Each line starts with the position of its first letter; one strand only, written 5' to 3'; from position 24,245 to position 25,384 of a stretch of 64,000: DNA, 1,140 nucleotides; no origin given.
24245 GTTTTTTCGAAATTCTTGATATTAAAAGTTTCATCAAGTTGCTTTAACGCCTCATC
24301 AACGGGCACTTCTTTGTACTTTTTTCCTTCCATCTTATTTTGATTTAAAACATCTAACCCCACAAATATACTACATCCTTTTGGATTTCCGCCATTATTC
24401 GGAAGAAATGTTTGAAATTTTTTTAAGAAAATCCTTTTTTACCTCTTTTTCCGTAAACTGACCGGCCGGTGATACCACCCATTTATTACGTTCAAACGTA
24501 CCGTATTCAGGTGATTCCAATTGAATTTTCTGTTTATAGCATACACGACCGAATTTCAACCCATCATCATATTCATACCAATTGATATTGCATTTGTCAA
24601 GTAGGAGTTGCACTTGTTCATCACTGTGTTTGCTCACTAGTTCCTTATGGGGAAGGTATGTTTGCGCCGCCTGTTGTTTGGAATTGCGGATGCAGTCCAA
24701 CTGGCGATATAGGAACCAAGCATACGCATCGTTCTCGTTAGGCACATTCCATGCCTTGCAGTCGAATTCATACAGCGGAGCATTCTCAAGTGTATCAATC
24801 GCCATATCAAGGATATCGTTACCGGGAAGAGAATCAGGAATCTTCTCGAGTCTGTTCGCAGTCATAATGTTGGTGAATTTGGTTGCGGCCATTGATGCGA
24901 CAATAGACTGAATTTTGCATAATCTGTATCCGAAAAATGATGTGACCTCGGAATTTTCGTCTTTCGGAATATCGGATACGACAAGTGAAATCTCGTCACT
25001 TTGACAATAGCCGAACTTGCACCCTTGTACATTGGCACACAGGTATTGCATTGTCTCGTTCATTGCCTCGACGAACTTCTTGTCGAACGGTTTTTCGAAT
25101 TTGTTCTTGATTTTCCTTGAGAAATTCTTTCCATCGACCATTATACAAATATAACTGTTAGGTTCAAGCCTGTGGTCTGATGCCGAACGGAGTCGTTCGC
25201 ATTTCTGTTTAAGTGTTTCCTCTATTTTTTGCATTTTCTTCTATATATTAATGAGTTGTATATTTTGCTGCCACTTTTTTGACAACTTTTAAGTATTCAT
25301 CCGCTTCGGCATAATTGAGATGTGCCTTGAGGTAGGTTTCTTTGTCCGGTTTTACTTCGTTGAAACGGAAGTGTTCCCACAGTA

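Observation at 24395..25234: Thg1-like 3'-5' polymerase in a phage context (tRNA 5'-end repair candidate)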

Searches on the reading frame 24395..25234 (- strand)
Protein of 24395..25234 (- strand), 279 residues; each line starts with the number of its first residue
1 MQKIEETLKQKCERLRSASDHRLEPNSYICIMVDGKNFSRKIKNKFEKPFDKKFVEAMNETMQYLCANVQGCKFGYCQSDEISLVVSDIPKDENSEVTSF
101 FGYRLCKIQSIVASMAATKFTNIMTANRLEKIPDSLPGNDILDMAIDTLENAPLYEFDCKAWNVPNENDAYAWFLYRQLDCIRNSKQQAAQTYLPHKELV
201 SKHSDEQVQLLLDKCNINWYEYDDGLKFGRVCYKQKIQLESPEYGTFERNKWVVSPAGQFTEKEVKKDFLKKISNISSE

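Call 3: search_protein_families(library=pfam, proteins=[window:24395-25234:-], max_evalue=1)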
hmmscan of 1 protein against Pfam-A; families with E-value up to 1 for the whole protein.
window:24395-25234:- (279 aa): 1 family
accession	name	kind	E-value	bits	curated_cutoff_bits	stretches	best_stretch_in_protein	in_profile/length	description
PF04446.17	Thg1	-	1.1e-24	87.3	29.2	1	19-165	9-130/130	tRNAHis guanylyltransferase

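Call 4: search_protein_families(library=phrogs, proteins=[window:24395-25234:-], max_evalue=0.01)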
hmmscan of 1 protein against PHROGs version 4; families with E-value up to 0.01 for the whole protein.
window:24395-25234:- (279 aa): 1 family
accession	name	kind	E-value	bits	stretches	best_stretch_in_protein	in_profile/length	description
phrog_4717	-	DNA, RNA and nucleotide metabolism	2.6e-50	172.4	1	17-258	14-225/250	tRNA-His guanylyltransferase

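Call 5: search_solved_structures(query=window:24395-25234:-, max_evalue=1, show_alignments=3)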
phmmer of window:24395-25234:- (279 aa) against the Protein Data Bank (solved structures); distinct sequences matched with E-value up to 1: 10.
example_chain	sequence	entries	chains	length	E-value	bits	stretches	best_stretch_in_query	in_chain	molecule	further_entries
4kgk_A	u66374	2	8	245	6.3e-24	87.8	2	11-131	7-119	Thg1-like uncharacterized protein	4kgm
5axk_A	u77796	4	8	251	3.7e-07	32.8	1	29-105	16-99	tRNA(His)-5'-guanylyltransferase (Thg1) like protein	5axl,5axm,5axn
3wbz_A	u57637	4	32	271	1.7e-06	30.7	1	20-86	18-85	Likely histidyl tRNA-specific guanylyltransferase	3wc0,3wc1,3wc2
7cv1_A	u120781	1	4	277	0.00014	24.4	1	9-120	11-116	Probable tRNA(His) guanylyltransferase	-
3otb_A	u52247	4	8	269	0.00017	24.1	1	11-119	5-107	tRNA(His) guanylyltransferase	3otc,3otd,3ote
5xox_A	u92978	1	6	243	0.0097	18.3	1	23-227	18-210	tRNA(His) guanylyltransferase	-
7d2s_A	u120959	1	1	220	0.065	15.6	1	80-150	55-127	Ras suppressor protein 1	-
7lt8_A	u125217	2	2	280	0.087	15.2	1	80-150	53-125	Ras suppressor protein 1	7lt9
7d2t_A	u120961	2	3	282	0.09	15.2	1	80-150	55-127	Ras suppressor protein 1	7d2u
7a0j_AAA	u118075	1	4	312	0.66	12.3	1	50-112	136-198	Serine/threonine-protein kinase-like protein ACR4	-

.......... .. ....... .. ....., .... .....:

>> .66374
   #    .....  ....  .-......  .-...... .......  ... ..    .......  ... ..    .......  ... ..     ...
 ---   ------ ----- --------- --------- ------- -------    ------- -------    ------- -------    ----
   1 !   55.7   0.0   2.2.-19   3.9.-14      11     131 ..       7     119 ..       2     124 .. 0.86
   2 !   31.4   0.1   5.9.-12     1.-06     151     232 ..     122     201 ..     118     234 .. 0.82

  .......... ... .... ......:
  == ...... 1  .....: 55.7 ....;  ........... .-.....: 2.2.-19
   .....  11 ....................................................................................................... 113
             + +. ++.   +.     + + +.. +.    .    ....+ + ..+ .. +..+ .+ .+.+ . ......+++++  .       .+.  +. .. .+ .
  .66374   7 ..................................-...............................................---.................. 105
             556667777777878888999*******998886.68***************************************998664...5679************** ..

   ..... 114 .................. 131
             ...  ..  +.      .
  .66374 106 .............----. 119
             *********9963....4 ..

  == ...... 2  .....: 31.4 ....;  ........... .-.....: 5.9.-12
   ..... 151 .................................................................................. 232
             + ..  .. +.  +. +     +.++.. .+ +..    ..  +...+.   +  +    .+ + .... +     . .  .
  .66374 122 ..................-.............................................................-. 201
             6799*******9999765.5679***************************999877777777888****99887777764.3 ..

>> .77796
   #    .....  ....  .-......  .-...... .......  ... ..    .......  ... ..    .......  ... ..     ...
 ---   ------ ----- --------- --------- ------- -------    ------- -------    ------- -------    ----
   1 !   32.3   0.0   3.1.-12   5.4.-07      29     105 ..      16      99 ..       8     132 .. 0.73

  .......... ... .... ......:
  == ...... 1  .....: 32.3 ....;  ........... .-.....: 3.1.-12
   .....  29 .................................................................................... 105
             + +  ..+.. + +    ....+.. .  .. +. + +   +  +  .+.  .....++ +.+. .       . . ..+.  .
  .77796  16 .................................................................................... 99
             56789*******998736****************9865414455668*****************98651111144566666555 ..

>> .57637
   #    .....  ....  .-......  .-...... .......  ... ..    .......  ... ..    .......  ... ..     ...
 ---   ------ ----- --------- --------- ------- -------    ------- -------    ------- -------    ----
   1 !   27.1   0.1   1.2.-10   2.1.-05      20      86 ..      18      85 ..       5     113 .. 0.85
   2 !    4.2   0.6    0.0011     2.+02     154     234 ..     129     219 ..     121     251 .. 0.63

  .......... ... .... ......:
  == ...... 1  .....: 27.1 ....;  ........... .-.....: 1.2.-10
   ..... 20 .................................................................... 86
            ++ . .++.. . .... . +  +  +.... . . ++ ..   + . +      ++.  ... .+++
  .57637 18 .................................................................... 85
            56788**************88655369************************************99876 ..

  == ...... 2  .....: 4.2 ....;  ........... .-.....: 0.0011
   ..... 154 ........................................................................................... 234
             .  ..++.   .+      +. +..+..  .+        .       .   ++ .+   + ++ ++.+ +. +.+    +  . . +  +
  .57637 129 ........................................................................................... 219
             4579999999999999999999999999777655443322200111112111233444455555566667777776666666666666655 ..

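Call 10: search_dna_similar(query=window:24395-25234:-, collection=phages, mode=protein, max_rows=40)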
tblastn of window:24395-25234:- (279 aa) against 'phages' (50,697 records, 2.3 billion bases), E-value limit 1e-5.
Records with a match: 155; places in all: 156; records where one place covers at least 80% of the query: 78.
Best place of each record, by identity: <60% 155.
By first word of the organism name: Bacillus 44; Prevotella 15; Caulobacter 13; Mycobacterium 11; Erwinia 7; Brevundimonas 7; Vibrio 6; Aeromonas 6; Burkholderia 5; Fusobacterium 4; and 17 more.
By host as written in the record: - 17; Prevotella sp. 15; Bacillus cereus 14; Caulobacter vibrioides CB15 13; Mycobacterium smegmatis mc2 155 8; Brevundimonas pondensis LVF1 6; Bacillus sp. 5; Burkholderia cenocepacia 4; and 47 more.
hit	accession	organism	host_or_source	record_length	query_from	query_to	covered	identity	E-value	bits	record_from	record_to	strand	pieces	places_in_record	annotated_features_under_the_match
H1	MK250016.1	Prevotella phage Lak-A1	Prevotella sp.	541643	6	276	97%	47.8%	3e-76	257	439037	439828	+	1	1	record has no annotation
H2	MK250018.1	Prevotella phage Lak-A1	Prevotella sp.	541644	6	276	97%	47.8%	3e-76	257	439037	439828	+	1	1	record has no annotation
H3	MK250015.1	Prevotella phage Lak-A1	Prevotella sp.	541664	6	276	97%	47.8%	3e-76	257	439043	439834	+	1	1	record has no annotation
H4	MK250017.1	Prevotella phage Lak-A1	Prevotella sp.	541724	6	276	97%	47.8%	3e-76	257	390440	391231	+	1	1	record has no annotation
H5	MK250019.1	Prevotella phage Lak-A2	Prevotella sp.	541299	6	276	97%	47.8%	3e-76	257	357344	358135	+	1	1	record has no annotation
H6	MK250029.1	Prevotella phage Lak-C1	Prevotella sp.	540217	6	276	97%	47.8%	6e-76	256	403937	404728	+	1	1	record has no annotation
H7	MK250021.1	Prevotella phage Lak-B2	Prevotella sp.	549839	15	276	94%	49.2%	7e-78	262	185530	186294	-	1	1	record has no annotation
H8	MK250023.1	Prevotella phage Lak-B4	Prevotella sp.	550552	15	276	94%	49.2%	7e-78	262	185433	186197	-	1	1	record has no annotation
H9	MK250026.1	Prevotella phage Lak-B7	Prevotella sp.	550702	15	276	94%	49.2%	7e-78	262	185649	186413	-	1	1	record has no annotation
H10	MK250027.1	Prevotella phage Lak-B8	Prevotella sp.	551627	15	276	94%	49.2%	7e-78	262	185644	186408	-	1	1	record has no annotation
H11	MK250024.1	Prevotella phage Lak-B5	Prevotella sp.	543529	15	276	94%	48.9%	8e-77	259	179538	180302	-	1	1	record has no annotation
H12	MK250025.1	Prevotella phage Lak-B6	Prevotella sp.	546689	15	276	94%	48.9%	8e-77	259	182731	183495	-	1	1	record has no annotation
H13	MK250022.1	Prevotella phage Lak-B3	Prevotella sp.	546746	15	276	94%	48.9%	8e-77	259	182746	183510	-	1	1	record has no annotation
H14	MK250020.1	Prevotella phage Lak-B1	Prevotella sp.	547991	15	276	94%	48.9%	8e-77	259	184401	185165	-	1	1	record has no annotation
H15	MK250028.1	Prevotella phage Lak-B9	Prevotella sp.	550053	15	276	94%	48.9%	8e-77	259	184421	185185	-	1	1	record has no annotation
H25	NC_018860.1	Bacillus phage BCP78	Bacillus cereus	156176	29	254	81%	35.2%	4e-23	104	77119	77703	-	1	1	tRNA-His guanylyltransferase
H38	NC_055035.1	Fusobacterium phage Fnu1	Fusobacterium nucleatum ATCC 10953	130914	8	234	81%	33.9%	3e-27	116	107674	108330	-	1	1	tRNA-His guanylyltransferase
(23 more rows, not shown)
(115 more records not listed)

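Call 14: find_homologous_proteins(query=window:24395-25234:-, max_evalue=0.00001)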
Query window:24395-25234:- (279 aa): 637 proteins with E <= 0.00001 among 825 candidates; the best 120 are listed.
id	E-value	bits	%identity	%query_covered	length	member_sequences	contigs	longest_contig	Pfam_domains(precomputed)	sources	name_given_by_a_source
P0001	1.4e-172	590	91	100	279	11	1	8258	PF04446.18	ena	-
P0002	1.0e-168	577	90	100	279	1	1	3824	PF04446.18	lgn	-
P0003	5.4e-164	562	85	100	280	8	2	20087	PF04446.18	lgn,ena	-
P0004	9.3e-163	558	88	100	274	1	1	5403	PF04446.18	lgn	-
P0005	1.7e-144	498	76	99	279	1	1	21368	PF04446.18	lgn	-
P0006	4.5e-130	451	72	93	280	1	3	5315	PF04446.18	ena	-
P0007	4.3e-127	441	67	99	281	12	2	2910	PF04446.18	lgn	-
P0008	8.5e-116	404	64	98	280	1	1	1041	PF04446.18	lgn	-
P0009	4.4e-111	388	62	93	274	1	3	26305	PF04446.18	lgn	-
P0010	4.9e-102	359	59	96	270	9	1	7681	PF04446.18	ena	-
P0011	2.7e-99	350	58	95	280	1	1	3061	PF04446.18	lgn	-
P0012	9.9e-97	341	58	92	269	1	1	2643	PF04446.18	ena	-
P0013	1.7e-96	341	57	93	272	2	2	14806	PF04446.18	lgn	-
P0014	3.0e-90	320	52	94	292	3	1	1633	PF04446.18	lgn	-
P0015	6.6e-90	319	52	97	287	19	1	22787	PF04446.18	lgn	-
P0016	2.0e-88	314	54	97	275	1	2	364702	PF04446.18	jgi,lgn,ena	-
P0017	9.9e-88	312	54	97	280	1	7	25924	PF04446.18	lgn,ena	-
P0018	8.7e-87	309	54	97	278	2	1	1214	PF04446.18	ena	-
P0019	1.2e-85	305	53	95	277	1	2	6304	PF04446.18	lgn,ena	-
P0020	1.6e-84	301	51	97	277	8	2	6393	PF04446.18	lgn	-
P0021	1.0e-83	299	51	96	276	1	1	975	PF04446.18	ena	-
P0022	1.4e-83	298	51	97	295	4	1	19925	PF04446.18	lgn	-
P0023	1.9e-83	298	50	95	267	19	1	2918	PF04446.18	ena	-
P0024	2.3e-83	298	51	94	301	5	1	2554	PF04446.18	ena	-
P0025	2.8e-83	297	51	95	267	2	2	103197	PF04446.18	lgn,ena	-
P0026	2.8e-83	297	53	95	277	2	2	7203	PF04446.18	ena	-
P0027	5.0e-83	296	52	91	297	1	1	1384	PF04446.18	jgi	jgi:tRNA(His) 5'-end guanylyltransferase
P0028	5.6e-83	296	52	95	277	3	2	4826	PF04446.18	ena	-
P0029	7.4e-83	296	54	95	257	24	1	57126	PF04446.18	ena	-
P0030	9.6e-83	296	53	97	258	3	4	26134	PF04446.18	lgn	-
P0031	1.2e-82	295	49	95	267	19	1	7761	PF04446.18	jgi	jgi:tRNA(His) 5'-end guanylyltransferase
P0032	1.6e-82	295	49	95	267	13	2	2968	PF04446.18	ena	-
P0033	1.9e-82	295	52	97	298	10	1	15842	PF04446.18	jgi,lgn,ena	-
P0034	3.8e-82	294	54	96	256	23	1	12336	PF04446.18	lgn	-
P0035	7.6e-82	293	51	94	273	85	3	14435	PF04446.18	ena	-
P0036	1.1e-81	292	55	91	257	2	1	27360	PF04446.18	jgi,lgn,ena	-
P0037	2.4e-81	291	49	97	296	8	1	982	PF04446.18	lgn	-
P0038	2.4e-81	291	53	90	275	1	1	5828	PF04446.18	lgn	-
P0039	3.1e-81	291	49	95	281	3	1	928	PF04446.18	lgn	-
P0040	3.3e-81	291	52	95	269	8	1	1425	PF04446.18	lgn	-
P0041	4.7e-81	290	51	95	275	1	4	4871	PF04446.18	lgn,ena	-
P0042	7.7e-81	289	51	97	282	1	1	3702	PF04446.18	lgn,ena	-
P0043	1.5e-80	288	49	95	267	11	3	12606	PF04446.18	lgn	-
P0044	1.6e-80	288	53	90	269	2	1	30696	PF04446.18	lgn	-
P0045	2.2e-80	288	54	92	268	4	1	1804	PF04446.18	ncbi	-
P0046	2.5e-80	288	50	96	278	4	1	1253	PF04446.18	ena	-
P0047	3.0e-80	287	49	95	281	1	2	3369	PF04446.18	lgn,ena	-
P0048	3.9e-80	287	52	95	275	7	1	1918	PF04446.18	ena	-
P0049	4.2e-80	287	49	94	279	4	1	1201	PF04446.18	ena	-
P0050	4.3e-80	287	50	95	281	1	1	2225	PF04446.18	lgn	-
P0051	4.8e-80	287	52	95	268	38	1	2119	PF04446.18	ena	-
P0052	6.0e-80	286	51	95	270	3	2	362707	PF04446.18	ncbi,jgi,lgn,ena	-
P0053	6.2e-80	286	51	91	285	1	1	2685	PF04446.18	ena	-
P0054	6.4e-80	286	49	95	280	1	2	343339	PF04446.18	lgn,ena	-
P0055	8.4e-80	286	48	95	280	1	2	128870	PF04446.18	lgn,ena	-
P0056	1.1e-79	286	49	95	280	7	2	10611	PF04446.18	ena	-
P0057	1.7e-79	285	47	95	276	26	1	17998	PF04446.18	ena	-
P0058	2.2e-79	285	52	85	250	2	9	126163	PF04446.18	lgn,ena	-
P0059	2.3e-79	284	51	92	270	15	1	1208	PF04446.18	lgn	-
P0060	5.2e-79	283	55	82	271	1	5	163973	PF04446.18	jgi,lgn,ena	-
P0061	5.3e-79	283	47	95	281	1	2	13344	PF04446.18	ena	-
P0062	5.8e-79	283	48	95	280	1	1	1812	PF04446.18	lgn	-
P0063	5.8e-79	283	50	94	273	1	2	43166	PF04446.18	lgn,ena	-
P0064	5.9e-79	283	47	95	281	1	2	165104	PF04446.18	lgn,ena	-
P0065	6.0e-79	283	47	95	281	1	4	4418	PF04446.18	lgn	-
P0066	6.3e-79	283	53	91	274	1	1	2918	PF04446.18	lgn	-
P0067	6.4e-79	283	49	95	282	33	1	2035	PF04446.18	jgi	jgi:tRNA(His) 5'-end guanylyltransferase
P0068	6.5e-79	283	49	95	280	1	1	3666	PF04446.18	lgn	-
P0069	8.0e-79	283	48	95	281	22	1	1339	PF04446.18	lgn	-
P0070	8.4e-79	283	51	95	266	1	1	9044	PF04446.18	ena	-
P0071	1.0e-78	282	47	95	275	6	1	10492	PF04446.18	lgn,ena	-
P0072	1.2e-78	282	51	95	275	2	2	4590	PF04446.18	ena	-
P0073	1.2e-78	282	52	95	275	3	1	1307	PF04446.18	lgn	-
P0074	1.4e-78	282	50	92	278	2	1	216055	PF04446.18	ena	-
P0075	2.1e-78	281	49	95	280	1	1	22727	PF04446.18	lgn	-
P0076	2.4e-78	281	48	95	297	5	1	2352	PF04446.18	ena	-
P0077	2.7e-78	281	49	95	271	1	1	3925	PF04446.18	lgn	-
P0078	3.3e-78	281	49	97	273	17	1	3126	PF04446.18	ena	-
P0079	4.3e-78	280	49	96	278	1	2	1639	PF04446.18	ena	-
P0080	5.9e-78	280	49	95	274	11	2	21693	PF04446.18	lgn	-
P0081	6.0e-78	280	49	96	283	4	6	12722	PF04446.18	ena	-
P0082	6.9e-78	280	52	94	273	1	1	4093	PF04446.18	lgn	-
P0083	7.6e-78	279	49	96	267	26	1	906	PF04446.18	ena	-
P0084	8.1e-78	279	48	95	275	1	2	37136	PF04446.18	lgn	-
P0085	2.1e-77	278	48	95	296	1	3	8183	PF04446.18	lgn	-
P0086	2.2e-77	278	49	94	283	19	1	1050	PF04446.18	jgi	jgi:tRNA(His) 5'-end guanylyltransferase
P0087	2.3e-77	278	48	92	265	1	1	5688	PF04446.18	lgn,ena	-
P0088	2.8e-77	278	50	95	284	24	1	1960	PF04446.18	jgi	jgi:tRNA(His) 5'-end guanylyltransferase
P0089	2.9e-77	278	49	96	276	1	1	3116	PF04446.18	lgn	-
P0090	3.4e-77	277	49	88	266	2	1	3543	PF04446.18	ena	-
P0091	6.3e-77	276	51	95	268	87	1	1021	PF04446.18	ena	-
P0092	6.9e-77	276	49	95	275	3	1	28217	PF04446.18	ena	-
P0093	6.9e-77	276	50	96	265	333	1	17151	PF04446.18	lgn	-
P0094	9.3e-77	276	46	94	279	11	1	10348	PF04446.18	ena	-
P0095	1.0e-76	276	50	95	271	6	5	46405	PF04446.18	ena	-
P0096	1.0e-76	276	52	89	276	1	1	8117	PF04446.18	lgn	-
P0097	1.1e-76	276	51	95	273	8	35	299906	PF04446.18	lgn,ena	-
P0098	1.3e-76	275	49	95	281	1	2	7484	PF04446.18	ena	-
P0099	1.6e-76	275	46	95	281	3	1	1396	PF04446.18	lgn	-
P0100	1.6e-76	275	49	96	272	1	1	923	PF04446.18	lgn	-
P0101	1.8e-76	275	52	85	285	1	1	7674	PF04446.18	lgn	-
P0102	1.9e-76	275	46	97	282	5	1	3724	PF04446.18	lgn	-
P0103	2.0e-76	275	43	97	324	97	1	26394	PF04446.18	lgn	-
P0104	2.1e-76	275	50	96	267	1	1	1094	PF04446.18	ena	-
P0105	2.6e-76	274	48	90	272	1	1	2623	PF04446.18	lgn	-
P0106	3.1e-76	274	53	85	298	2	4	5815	PF04446.18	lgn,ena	-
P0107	4.0e-76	274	50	95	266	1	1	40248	PF04446.18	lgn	-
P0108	4.2e-76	274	47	95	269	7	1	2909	PF04446.18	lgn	-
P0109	4.7e-76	274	47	96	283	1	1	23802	PF04446.18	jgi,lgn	-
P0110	5.8e-76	273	48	90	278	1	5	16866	PF04446.18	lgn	-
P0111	9.0e-76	273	46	95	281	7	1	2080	PF04446.18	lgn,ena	-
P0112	9.3e-76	273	49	95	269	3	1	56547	PF04446.18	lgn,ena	-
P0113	1.1e-75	272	49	97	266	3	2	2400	PF04446.18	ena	-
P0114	1.2e-75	272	47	96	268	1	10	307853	PF04446.18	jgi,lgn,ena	jgi:tRNA(His) 5'-end guanylyltransferase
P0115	1.2e-75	272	51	90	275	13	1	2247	PF04446.18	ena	-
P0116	1.2e-75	272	49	96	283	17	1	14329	PF04446.18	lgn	-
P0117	1.4e-75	272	48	95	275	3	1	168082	PF04446.18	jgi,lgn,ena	-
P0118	1.7e-75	272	47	96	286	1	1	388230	PF04446.18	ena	-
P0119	2.0e-75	272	49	95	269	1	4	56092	PF04446.18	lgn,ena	-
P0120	2.0e-75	272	49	97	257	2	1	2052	PF04446.18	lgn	-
